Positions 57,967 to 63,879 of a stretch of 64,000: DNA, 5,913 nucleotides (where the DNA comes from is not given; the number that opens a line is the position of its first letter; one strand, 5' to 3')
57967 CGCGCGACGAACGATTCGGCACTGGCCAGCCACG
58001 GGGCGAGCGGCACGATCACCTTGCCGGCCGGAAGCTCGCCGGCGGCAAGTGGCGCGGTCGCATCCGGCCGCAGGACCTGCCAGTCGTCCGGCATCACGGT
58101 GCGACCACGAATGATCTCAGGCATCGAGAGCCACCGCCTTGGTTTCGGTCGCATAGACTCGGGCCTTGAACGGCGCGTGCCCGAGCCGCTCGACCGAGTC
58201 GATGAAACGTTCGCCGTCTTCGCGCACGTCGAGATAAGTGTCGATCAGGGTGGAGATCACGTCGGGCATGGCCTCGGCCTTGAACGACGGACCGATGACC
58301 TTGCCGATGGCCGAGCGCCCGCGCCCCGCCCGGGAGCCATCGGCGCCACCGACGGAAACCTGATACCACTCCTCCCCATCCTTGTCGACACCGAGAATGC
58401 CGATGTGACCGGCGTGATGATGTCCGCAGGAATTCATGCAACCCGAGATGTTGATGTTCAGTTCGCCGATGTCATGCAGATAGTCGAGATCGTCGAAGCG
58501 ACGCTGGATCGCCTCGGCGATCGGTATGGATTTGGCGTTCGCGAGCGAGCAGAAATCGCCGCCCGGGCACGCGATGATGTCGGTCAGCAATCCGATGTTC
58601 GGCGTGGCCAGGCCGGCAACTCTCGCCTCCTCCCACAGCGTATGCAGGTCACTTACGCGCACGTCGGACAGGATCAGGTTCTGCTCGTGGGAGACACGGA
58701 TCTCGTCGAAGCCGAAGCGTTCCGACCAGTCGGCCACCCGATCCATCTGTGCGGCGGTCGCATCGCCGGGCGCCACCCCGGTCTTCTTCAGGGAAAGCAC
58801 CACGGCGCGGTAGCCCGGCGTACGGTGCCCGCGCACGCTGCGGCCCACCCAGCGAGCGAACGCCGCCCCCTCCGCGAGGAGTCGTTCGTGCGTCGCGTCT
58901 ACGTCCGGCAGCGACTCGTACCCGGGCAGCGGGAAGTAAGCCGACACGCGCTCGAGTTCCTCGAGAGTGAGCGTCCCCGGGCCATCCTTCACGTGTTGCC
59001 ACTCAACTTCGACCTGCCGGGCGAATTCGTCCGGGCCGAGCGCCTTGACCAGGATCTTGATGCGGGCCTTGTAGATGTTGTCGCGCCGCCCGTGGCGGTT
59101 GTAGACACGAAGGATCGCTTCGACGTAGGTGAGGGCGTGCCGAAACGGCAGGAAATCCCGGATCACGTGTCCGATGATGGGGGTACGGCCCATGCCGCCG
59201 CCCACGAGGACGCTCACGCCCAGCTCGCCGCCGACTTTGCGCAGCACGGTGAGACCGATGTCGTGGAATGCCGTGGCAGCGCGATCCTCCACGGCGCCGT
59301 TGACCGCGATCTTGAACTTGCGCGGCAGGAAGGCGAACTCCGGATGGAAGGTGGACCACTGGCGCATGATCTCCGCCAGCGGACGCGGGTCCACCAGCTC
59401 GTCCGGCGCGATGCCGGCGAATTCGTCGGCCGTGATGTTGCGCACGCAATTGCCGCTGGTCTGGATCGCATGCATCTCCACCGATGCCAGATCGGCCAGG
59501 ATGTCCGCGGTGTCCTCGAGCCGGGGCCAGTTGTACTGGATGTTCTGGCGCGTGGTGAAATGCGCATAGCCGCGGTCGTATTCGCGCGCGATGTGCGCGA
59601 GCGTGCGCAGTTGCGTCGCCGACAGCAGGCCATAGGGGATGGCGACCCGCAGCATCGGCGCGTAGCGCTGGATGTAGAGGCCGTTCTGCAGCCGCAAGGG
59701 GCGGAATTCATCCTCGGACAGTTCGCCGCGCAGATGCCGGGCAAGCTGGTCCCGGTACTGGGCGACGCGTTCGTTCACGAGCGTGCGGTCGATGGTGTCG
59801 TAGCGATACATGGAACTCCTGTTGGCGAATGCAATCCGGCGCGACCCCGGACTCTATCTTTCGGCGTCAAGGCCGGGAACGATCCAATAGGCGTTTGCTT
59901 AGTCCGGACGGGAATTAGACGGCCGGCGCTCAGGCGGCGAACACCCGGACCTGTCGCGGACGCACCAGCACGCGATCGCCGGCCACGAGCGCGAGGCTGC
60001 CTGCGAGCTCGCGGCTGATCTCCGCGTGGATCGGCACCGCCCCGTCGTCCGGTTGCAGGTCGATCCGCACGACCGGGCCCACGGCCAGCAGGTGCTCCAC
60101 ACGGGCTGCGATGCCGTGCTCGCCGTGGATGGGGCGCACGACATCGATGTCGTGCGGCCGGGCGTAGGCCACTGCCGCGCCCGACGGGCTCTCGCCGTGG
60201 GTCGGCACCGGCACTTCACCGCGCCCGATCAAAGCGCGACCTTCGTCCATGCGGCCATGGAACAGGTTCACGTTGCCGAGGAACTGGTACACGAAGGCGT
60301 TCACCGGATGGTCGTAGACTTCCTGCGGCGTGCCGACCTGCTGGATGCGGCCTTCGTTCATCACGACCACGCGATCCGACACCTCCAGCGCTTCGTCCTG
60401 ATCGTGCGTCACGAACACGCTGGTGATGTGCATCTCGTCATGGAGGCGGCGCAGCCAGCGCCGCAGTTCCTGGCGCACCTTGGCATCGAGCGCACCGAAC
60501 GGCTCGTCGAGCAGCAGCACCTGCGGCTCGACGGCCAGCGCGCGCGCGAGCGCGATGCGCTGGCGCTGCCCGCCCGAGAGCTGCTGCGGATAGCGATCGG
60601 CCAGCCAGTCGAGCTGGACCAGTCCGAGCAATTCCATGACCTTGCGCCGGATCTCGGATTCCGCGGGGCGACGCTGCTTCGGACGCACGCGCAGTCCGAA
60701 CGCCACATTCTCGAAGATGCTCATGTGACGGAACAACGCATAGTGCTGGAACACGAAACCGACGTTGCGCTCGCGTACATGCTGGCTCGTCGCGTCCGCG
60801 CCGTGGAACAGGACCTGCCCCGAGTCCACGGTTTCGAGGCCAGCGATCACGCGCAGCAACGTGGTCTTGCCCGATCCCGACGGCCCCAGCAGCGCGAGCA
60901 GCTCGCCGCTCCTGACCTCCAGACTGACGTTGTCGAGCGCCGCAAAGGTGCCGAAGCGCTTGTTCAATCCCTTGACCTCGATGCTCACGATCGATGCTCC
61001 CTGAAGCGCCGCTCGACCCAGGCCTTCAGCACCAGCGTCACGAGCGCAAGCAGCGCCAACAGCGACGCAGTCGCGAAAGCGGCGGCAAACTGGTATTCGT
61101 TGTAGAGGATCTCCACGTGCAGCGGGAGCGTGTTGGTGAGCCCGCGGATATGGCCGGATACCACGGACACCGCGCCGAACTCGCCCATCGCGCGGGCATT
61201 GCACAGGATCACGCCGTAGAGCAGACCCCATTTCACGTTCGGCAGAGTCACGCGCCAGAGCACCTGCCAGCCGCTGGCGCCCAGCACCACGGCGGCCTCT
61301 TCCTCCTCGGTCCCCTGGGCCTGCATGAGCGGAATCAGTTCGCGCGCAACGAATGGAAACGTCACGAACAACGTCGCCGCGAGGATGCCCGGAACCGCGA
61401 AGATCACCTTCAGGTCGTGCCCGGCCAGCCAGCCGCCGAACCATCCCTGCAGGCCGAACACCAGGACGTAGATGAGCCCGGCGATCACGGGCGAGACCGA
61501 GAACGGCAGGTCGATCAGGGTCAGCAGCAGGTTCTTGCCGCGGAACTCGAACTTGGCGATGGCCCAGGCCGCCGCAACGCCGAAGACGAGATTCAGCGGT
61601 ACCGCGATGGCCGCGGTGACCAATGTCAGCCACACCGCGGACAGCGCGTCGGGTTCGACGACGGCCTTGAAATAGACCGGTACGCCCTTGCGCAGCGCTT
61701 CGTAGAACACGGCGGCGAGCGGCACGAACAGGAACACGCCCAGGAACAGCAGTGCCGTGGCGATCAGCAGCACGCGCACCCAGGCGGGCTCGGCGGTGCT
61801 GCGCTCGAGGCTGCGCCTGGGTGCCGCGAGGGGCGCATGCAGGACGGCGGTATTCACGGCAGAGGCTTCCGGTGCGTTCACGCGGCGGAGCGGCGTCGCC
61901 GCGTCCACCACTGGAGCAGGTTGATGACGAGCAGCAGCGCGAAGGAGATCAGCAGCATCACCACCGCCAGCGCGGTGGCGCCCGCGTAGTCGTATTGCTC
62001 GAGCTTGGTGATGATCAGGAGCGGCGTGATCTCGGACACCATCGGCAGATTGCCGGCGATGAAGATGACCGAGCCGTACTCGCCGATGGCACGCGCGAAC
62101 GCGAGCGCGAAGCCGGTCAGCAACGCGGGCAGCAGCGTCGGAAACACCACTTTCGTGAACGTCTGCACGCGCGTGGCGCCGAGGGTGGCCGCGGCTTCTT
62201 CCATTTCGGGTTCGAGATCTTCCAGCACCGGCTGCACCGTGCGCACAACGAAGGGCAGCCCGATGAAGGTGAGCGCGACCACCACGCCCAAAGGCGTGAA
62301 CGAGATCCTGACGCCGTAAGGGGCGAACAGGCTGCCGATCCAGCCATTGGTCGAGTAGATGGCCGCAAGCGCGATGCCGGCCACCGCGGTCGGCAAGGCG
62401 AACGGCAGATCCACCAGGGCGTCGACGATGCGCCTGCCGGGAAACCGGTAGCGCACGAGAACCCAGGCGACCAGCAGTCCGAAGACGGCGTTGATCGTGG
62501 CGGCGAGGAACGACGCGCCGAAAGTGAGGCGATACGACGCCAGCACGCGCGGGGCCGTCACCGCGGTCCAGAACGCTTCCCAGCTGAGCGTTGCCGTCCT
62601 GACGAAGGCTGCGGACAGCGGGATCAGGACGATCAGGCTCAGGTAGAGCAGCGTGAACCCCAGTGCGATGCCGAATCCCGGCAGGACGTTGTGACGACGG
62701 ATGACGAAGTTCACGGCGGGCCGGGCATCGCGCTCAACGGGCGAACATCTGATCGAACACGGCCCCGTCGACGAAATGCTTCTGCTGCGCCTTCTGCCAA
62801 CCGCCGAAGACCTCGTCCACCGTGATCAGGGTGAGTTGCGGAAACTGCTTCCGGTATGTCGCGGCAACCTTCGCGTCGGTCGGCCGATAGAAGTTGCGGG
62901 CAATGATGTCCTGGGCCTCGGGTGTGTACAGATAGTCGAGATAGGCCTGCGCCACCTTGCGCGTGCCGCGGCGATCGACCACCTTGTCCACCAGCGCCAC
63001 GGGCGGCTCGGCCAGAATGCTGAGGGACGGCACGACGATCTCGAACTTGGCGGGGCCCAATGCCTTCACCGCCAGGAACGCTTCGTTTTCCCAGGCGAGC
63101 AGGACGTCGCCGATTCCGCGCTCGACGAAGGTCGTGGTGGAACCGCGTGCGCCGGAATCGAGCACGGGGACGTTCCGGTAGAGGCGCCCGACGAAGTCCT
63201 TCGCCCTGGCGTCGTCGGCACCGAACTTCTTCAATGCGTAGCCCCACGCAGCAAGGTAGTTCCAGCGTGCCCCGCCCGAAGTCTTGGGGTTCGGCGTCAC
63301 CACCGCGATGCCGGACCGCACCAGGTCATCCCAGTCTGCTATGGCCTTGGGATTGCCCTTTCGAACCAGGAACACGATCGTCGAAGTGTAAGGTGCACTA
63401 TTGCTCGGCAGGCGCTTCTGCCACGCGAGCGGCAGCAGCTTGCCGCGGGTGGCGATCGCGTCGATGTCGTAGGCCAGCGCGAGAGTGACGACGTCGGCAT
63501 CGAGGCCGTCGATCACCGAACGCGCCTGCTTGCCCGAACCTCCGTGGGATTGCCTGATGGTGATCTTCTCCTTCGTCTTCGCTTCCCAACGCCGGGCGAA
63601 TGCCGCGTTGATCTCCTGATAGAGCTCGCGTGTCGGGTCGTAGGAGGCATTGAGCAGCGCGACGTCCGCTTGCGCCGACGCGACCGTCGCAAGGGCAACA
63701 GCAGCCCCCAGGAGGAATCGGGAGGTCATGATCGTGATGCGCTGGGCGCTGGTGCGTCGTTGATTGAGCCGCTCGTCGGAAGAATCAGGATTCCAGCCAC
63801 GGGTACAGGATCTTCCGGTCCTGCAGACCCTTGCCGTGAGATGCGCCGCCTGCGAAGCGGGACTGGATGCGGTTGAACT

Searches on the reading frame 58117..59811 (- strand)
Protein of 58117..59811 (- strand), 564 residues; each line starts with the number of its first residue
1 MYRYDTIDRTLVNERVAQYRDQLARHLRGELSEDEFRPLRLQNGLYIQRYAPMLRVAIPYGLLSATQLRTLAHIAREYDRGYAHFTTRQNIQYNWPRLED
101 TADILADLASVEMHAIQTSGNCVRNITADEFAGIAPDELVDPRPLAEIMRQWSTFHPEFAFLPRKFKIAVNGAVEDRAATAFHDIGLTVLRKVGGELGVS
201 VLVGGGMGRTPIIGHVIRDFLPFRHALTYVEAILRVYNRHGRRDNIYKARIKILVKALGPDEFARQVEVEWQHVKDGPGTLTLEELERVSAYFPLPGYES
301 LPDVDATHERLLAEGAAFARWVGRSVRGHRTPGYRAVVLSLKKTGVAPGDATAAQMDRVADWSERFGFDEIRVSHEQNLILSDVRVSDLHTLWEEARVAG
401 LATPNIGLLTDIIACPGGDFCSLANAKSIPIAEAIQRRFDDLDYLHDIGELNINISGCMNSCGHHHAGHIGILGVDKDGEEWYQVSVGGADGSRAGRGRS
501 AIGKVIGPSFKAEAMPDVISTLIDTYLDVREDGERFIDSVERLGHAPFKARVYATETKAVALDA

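Call 75: search_protein_families(library=pfam, proteins=[window:58117-59811:-], max_evalue=0.00001)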
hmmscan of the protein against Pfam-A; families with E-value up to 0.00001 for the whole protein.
window:58117-59811:- (564 aa): 2 families
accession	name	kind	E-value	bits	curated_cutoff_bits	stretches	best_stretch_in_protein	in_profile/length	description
PF01077.27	NIR_SIR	-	2.7e-62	209.3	27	2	119-273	1-156/158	Nitrite and sulphite reductase 4Fe-4S domain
PF03460.22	NIR_SIR_ferr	-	9.7e-31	105.8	24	2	53-110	11-68/69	Nitrite/Sulfite reductase ferredoxin-like half domain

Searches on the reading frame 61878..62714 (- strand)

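Call 75: search_protein_families(library=pfam, proteins=[window:61878-62714:-], max_evalue=0.00001)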
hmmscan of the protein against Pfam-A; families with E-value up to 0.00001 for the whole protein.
window:61878-62714:- (278 aa): 1 family
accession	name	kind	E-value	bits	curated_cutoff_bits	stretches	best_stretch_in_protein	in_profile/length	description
PF00528.27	BPD_transp_1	-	4.9e-21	75.7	26.4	1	77-274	3-181/184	Binding-protein-dependent transport system inner membrane component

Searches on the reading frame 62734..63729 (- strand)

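Call 75: search_protein_families(library=pfam, proteins=[window:62734-63729:-], max_evalue=0.00001)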
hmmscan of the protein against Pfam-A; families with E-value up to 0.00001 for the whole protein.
window:62734-63729:- (331 aa): 2 families
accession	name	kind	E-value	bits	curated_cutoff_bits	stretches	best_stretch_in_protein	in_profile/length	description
PF13531.11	SBP_bac_11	-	1.5e-38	133.2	25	1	34-282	10-227/227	Bacterial extracellular solute-binding protein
PF01547.30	SBP_bac_1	-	7.2e-16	59.5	26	1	34-273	5-306/307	Bacterial extracellular solute-binding protein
